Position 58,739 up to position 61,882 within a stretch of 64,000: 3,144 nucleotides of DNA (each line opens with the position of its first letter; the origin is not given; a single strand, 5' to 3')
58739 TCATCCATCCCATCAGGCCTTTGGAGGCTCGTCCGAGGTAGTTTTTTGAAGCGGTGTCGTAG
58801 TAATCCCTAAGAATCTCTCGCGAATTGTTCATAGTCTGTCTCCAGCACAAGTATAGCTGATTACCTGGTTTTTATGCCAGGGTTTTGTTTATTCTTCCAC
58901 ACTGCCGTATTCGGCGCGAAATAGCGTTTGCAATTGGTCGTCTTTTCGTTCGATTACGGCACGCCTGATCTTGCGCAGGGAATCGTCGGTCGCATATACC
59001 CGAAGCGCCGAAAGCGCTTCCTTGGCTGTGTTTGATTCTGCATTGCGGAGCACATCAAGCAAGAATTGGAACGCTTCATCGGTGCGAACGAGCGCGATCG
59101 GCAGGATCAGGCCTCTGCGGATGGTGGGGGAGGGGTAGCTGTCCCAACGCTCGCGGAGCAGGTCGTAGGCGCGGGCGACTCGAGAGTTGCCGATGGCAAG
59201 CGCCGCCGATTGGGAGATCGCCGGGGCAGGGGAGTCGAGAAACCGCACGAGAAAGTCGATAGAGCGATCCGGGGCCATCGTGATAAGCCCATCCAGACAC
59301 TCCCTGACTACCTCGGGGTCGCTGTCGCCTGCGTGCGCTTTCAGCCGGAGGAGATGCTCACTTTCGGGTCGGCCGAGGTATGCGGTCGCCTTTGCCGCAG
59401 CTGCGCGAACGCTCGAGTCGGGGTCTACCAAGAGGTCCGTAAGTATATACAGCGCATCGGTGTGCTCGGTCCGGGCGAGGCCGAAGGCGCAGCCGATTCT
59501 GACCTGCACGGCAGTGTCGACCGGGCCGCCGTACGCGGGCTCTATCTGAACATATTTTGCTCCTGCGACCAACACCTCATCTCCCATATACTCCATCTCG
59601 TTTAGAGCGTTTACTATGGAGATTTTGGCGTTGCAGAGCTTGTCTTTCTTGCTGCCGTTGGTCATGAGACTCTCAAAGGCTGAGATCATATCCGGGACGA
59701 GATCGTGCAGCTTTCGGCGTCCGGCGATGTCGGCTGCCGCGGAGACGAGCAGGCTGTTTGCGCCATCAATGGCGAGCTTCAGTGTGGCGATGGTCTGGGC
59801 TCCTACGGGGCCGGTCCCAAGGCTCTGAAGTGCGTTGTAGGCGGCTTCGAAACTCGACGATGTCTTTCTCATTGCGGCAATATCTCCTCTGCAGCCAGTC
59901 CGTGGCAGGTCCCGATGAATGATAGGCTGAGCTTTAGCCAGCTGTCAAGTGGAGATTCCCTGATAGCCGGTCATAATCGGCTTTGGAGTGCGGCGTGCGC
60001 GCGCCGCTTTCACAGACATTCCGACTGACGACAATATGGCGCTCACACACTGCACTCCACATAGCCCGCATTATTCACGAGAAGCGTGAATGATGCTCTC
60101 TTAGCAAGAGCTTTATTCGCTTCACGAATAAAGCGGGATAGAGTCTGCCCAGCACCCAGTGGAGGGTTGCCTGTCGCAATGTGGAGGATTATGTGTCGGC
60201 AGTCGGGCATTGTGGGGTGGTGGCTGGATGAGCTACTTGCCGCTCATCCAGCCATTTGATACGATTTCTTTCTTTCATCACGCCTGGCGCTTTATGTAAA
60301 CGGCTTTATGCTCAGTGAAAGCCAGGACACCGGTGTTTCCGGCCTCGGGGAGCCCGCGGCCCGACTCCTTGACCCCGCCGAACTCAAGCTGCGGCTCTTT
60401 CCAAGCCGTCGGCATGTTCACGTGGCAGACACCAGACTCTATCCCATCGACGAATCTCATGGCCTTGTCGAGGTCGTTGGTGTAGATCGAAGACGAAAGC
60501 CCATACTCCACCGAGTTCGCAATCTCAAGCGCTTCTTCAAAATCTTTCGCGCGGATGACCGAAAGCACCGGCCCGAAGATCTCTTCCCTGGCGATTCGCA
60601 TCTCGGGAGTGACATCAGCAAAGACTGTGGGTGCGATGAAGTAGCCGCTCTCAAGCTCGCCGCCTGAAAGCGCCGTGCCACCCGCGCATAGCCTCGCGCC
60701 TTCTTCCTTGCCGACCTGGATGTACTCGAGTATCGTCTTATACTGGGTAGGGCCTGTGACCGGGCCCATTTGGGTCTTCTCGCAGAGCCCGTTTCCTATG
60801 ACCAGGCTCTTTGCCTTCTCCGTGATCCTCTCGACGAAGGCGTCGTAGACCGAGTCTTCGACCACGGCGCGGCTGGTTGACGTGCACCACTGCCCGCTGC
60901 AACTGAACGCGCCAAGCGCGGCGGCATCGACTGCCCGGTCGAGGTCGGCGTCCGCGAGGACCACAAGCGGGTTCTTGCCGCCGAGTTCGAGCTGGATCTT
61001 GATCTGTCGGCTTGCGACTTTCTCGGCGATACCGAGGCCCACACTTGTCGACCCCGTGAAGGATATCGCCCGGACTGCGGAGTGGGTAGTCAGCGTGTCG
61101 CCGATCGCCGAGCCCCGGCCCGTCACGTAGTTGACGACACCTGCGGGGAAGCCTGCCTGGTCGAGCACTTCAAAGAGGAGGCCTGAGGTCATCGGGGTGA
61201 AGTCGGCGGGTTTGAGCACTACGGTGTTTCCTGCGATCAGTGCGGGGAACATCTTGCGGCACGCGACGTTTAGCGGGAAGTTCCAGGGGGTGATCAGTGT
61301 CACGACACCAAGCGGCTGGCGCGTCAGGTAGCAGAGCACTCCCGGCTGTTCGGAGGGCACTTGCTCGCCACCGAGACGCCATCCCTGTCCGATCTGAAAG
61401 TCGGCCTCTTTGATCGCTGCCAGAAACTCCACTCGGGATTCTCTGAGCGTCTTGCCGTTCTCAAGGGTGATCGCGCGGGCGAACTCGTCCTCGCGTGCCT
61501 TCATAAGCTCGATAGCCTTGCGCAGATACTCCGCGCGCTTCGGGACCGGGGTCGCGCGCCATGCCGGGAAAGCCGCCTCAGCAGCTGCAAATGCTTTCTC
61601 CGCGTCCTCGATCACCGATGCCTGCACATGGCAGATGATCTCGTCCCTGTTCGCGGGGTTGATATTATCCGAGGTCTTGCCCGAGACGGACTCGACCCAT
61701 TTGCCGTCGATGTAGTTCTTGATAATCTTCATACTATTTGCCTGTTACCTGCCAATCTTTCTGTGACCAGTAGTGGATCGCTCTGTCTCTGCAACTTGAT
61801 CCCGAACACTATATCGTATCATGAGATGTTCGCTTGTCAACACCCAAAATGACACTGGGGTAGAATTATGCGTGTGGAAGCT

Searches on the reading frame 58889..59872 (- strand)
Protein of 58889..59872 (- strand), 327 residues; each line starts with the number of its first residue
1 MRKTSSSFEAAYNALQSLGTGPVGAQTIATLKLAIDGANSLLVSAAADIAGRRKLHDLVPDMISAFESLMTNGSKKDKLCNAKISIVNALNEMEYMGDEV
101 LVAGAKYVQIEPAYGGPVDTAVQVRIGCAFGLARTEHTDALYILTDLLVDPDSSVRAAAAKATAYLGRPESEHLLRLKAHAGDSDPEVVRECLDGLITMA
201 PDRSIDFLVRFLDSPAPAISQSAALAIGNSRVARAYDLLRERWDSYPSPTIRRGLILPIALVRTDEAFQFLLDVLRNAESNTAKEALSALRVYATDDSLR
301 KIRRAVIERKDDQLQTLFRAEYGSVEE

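Call 26: search_protein_families(library=pfam, proteins=[window:58889-59872:-], max_evalue=0.001)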
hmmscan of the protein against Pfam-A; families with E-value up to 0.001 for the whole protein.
window:58889-59872:- (327 aa): 5 families
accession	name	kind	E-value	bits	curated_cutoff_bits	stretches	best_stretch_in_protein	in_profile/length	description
PF13646.12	HEAT_2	-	2.2e-20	73.2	27.7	2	122-191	14-81/88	HEAT repeats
PF13513.12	HEAT_EZ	-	2.1e-06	28.6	27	0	200-229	25-54/55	HEAT-like repeat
PF02985.28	HEAT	-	5.3e-06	26.6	23.5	0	142-162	3-23/31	HEAT repeat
PF00514.29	Arm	-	3.6e-05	24.1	20.6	0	261-291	7-37/41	Armadillo/beta-catenin-like repeat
PF03130.22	HEAT_PBS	-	0.00027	21.6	20.9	0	124-150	1-27/27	PBS lyase HEAT-like repeat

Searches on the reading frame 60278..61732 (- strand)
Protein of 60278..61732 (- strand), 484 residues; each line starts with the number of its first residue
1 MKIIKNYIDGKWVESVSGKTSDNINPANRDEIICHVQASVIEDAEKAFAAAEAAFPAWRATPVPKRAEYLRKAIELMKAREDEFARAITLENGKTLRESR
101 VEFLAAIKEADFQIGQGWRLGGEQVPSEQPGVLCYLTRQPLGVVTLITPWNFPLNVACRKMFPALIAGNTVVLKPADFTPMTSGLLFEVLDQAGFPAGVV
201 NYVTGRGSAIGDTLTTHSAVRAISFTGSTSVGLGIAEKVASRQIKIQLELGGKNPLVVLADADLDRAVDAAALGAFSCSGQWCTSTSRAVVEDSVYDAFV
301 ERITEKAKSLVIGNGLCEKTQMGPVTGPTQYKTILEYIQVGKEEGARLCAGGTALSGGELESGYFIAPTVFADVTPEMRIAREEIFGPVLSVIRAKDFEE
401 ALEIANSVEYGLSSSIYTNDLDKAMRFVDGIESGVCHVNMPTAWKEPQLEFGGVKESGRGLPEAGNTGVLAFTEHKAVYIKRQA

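Call 24: find_encoding_contigs(protein=window:60278-61732:-, flank=10000, max_places=6)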
Protein window:60278-61732:- (484 aa): 1 contig read that carries it; 1 place shown.
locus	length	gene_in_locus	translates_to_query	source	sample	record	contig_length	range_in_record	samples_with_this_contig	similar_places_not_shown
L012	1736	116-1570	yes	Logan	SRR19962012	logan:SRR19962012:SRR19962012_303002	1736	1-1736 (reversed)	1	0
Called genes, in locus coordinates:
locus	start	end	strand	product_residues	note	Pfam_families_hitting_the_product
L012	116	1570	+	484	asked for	PF00171:Aldedh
